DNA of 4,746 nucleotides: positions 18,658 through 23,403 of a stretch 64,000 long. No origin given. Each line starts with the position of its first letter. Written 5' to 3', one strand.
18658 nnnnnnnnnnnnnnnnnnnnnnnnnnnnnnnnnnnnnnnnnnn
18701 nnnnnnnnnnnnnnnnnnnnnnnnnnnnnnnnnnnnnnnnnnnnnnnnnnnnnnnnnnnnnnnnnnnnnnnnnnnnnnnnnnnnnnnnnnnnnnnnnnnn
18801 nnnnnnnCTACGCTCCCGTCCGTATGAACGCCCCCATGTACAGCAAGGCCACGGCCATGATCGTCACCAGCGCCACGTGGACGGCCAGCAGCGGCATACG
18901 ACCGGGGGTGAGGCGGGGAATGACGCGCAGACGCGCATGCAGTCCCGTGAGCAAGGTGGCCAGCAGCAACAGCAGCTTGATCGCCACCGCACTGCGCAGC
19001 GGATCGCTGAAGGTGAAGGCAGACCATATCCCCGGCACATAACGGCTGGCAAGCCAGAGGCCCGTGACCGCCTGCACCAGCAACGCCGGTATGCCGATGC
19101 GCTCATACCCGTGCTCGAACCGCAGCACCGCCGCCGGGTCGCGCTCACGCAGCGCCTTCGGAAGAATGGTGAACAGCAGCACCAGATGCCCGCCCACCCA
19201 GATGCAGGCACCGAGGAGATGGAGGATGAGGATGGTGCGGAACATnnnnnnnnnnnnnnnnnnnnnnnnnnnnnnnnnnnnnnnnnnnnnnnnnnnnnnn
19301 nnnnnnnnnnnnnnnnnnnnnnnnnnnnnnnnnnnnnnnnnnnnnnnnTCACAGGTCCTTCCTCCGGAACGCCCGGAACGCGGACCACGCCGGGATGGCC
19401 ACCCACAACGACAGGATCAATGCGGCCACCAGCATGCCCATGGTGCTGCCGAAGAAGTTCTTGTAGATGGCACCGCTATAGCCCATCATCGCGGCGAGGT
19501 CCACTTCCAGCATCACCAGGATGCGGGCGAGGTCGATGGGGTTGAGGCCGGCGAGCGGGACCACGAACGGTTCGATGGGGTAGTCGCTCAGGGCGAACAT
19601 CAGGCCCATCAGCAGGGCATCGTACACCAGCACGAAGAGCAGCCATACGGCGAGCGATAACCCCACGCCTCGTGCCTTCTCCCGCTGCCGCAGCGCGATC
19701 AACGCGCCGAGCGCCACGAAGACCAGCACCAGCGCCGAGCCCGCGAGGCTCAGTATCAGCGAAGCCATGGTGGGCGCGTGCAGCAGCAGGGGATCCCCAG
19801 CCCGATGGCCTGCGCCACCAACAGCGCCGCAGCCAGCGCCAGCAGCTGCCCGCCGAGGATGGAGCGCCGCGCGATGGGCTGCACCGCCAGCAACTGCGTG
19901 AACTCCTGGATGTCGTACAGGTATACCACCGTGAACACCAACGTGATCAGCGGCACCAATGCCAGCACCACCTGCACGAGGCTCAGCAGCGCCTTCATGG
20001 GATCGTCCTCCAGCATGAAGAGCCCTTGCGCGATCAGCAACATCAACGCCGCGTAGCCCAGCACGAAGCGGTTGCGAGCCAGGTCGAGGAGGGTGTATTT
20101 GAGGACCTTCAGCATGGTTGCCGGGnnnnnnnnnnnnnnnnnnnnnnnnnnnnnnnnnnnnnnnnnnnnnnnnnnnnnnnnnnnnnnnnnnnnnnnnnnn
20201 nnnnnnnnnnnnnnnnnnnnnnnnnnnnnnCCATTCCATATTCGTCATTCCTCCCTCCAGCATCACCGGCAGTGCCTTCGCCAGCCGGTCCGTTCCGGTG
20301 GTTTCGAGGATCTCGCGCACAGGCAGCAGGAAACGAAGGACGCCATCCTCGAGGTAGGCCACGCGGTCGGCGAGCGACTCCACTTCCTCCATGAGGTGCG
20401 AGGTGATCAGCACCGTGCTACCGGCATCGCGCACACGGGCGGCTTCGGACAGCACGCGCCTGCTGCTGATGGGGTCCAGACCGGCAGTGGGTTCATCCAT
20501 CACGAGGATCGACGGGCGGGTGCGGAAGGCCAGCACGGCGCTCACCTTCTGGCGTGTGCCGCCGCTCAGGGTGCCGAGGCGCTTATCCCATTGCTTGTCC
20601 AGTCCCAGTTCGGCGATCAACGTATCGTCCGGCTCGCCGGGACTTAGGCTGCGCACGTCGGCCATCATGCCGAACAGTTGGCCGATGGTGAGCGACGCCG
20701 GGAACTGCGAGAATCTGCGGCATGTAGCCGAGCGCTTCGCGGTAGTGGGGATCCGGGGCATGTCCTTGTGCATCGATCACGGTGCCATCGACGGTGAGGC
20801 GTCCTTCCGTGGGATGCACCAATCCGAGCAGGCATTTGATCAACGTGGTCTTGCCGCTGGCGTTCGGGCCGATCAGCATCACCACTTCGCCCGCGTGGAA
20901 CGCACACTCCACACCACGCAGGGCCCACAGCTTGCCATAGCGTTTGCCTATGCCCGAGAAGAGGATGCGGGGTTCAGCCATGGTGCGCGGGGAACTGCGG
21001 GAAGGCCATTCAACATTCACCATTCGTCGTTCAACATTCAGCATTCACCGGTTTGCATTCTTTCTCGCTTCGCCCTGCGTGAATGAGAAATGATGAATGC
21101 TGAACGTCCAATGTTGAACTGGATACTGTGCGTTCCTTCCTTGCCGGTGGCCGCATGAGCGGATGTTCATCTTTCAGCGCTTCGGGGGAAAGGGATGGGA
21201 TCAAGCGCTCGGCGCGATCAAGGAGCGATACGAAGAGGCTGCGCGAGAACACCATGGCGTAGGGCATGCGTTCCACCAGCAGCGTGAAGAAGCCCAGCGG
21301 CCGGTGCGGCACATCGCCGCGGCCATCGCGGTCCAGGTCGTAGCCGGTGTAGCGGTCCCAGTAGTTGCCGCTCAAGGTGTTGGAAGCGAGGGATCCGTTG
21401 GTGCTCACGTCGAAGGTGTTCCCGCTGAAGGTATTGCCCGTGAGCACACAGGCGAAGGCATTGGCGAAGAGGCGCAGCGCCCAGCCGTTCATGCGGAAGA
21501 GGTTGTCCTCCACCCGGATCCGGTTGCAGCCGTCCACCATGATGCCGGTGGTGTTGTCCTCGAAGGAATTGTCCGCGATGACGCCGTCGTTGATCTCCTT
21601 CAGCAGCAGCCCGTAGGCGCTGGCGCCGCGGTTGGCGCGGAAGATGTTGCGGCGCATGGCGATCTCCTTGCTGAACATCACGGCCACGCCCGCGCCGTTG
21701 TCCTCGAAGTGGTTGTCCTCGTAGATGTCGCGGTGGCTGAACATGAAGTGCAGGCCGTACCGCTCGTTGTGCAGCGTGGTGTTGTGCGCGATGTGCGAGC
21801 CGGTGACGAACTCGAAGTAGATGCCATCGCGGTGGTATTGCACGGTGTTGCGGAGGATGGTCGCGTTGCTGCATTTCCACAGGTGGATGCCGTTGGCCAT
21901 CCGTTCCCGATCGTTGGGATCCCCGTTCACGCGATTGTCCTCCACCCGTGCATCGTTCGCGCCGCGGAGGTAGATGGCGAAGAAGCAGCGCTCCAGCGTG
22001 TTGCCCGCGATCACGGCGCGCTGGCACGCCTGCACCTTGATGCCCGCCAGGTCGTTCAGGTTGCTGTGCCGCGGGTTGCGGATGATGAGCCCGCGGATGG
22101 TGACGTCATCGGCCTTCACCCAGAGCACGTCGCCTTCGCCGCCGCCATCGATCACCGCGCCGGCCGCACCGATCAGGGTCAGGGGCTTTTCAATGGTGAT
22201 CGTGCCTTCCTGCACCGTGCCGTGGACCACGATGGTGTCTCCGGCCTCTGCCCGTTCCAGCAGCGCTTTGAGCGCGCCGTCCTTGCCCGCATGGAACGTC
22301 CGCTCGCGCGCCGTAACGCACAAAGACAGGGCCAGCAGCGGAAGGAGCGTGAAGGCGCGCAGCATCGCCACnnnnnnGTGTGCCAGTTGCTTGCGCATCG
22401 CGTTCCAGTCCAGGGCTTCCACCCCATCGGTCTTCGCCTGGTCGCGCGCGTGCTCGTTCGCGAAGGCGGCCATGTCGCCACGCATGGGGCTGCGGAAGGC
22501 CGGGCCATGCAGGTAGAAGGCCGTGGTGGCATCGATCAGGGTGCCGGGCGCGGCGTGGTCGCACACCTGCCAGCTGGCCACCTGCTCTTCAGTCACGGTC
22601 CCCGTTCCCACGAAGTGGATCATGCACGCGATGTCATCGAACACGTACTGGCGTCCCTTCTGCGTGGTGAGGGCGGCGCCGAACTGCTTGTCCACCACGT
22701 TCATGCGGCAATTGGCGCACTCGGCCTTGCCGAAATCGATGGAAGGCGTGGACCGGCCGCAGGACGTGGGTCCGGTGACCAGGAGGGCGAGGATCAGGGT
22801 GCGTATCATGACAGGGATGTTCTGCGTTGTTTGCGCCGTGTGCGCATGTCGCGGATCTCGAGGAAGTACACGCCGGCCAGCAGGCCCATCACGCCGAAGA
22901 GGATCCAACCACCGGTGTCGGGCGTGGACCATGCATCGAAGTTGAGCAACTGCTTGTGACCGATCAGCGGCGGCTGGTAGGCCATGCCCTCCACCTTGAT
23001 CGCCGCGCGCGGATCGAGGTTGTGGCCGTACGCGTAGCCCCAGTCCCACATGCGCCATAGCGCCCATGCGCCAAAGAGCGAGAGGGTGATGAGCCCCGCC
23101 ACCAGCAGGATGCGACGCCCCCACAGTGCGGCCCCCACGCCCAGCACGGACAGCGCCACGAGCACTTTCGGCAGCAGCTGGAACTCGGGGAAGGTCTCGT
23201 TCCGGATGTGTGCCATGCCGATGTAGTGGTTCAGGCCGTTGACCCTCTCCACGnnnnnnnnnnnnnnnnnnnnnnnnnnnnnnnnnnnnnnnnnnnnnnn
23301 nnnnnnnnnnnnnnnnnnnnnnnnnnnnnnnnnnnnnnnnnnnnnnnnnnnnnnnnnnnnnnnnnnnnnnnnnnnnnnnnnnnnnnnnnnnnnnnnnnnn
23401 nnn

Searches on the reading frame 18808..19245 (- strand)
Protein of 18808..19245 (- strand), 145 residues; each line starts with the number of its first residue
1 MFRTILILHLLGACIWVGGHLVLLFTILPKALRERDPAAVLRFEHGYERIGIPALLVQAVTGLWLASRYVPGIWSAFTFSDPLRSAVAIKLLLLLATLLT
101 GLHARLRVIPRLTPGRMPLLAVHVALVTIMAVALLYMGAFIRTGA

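Call 3: search_protein_families(library=pfam, proteins=[window:18808-19245:-], max_evalue=0.01)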
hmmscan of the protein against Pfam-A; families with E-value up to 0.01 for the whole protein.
window:18808-19245:- (145 aa): 2 families
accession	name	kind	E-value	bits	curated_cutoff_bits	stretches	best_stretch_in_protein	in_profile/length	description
PF05425.18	CopD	-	8.3e-07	29.8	32.1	1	45-136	5-100/105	Copper resistance protein D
PF10027.14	DUF2269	-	0.00044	20.8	28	1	4-66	2-67/150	Predicted integral membrane protein (DUF2269)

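Call 4: search_protein_families(library=ncbifam, proteins=[window:18808-19245:-], max_evalue=0.01)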
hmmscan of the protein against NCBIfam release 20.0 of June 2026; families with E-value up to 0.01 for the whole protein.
window:18808-19245:- (145 aa): 1 family
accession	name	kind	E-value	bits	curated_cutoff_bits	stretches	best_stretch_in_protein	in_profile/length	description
NF033808.0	copper_CopD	equivalog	2.3e-08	34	195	1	7-137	152-285/295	copper homeostasis membrane protein CopD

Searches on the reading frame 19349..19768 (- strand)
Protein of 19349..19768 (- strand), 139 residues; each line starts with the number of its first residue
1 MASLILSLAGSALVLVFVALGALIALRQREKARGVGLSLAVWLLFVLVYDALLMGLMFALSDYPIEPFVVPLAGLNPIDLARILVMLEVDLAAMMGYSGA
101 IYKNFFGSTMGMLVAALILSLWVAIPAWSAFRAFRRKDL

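Call 3: search_protein_families(library=pfam, proteins=[window:19349-19768:-], max_evalue=0.01)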
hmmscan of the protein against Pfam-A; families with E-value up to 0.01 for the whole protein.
window:19349-19768:- (139 aa): 1 family
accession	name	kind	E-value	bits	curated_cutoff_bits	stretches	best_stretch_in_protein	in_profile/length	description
PF12679.13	ABC2_membrane_2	-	5.3e-05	23.1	27.2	1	10-139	157-283/283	ABC-2 family transporter protein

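Call 4: search_protein_families(library=ncbifam, proteins=[window:19349-19768:-], max_evalue=0.01)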
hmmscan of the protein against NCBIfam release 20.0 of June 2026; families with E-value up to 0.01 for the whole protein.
window:19349-19768:- (139 aa): 0 families

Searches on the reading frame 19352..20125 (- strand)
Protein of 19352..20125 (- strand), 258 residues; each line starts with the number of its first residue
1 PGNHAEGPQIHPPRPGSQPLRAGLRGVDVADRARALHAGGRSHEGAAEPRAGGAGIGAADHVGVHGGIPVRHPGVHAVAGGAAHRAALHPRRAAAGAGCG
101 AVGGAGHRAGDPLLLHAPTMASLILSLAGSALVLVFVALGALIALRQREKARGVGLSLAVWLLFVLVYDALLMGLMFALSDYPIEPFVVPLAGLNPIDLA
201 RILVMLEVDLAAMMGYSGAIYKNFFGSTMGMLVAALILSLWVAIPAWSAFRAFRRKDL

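Call 66: search_protein_families(library=pfam, proteins=[window:19352-20125:-], max_evalue=0.001)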
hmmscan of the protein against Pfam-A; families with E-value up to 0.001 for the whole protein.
window:19352-20125:- (258 aa): 1 family
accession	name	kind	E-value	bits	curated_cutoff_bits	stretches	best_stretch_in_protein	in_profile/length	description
PF12679.13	ABC2_membrane_2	-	6.5e-05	22.8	27.2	1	121-258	149-283/283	ABC-2 family transporter protein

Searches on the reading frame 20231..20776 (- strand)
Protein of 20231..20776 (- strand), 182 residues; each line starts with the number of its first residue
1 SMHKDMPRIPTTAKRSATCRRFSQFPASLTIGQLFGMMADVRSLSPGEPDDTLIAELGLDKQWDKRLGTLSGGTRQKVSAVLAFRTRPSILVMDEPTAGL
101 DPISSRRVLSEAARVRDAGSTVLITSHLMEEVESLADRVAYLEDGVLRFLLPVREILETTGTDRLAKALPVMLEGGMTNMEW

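Call 39: search_protein_families(library=pfam, proteins=[window:20231-20776:-], max_evalue=0.001)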
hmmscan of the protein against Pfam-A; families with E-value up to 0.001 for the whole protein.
window:20231-20776:- (182 aa): 2 families
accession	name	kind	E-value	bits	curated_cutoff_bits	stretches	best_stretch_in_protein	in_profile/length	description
PF00005.33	ABC_tran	-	2e-07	32.2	25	1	24-98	69-137/137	ABC transporter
PF13304.12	AAA_21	-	4.2e-05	24.2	27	1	69-131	237-302/304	AAA domain, putative AbiEii toxin, Type IV TA system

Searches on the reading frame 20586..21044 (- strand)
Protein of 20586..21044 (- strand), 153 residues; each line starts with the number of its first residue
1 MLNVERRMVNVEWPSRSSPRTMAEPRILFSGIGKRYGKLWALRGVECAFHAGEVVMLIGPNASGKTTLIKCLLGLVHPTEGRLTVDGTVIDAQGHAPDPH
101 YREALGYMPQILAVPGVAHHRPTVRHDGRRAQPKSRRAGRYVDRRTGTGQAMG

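Call 66: search_protein_families(library=pfam, proteins=[window:20586-21044:-], max_evalue=0.001)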
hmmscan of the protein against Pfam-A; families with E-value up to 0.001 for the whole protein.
window:20586-21044:- (153 aa): 3 families
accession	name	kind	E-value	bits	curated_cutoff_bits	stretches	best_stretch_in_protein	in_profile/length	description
PF00005.33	ABC_tran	-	7.4e-14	53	25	1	42-111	1-67/137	ABC transporter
PF13304.12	AAA_21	-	1.8e-05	25.4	27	1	55-75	2-22/304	AAA domain, putative AbiEii toxin, Type IV TA system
PF13555.12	AAA_29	-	0.0007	19.7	27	0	45-80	15-50/61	P-loop containing region of AAA domain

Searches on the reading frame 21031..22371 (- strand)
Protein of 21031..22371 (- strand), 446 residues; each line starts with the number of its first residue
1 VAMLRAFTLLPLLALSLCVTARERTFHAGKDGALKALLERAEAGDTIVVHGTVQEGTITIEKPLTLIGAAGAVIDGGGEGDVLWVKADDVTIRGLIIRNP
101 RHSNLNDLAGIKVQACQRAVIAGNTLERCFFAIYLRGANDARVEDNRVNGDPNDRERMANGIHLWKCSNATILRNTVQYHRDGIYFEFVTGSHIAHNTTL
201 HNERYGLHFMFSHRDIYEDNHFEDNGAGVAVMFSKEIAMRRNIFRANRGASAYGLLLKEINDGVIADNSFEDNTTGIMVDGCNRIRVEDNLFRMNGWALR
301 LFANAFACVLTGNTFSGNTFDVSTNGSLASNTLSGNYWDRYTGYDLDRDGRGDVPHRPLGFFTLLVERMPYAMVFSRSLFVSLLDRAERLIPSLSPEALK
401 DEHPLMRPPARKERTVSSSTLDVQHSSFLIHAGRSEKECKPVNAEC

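Call 66: search_protein_families(library=pfam, proteins=[window:21031-22371:-], max_evalue=0.001)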
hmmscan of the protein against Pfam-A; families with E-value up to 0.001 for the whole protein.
window:21031-22371:- (446 aa): 3 families
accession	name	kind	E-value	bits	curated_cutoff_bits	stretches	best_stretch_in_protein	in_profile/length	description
PF13229.12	Beta_helix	-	6.2e-43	146.6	25.9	3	160-320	1-158/158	Right handed beta helix region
PF05048.19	NosD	-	7.3e-38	130.6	23.6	1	145-343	2-212/212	Periplasmic copper-binding protein (NosD)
PF07602.17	DUF1565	-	9.2e-05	22.3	20.3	0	64-184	83-202/257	Protein of unknown function (DUF1565)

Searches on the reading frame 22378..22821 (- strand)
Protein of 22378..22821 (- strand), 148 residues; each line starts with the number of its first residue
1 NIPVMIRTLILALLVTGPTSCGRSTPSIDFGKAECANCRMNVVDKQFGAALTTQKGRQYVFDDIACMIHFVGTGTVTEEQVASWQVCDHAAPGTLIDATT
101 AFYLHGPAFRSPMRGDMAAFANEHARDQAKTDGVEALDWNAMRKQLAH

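Call 74: search_protein_families(library=pfam, proteins=[window:22378-22821:-], max_evalue=0.001)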
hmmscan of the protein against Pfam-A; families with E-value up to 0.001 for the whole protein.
window:22378-22821:- (148 aa): 1 family
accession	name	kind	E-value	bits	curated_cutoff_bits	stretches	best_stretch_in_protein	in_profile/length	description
PF05573.18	NosL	-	1.9e-08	35.2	24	1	32-137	7-121/131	NosL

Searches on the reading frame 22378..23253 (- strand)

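Call 39: search_protein_families(library=pfam, proteins=[window:22378-23253:-], max_evalue=0.001)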
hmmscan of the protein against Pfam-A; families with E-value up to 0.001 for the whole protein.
window:22378-23253:- (292 aa): 1 family
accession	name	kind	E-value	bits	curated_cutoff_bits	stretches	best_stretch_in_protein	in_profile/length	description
PF05573.18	NosL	-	9.7e-08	32.9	24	1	176-277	7-117/131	NosL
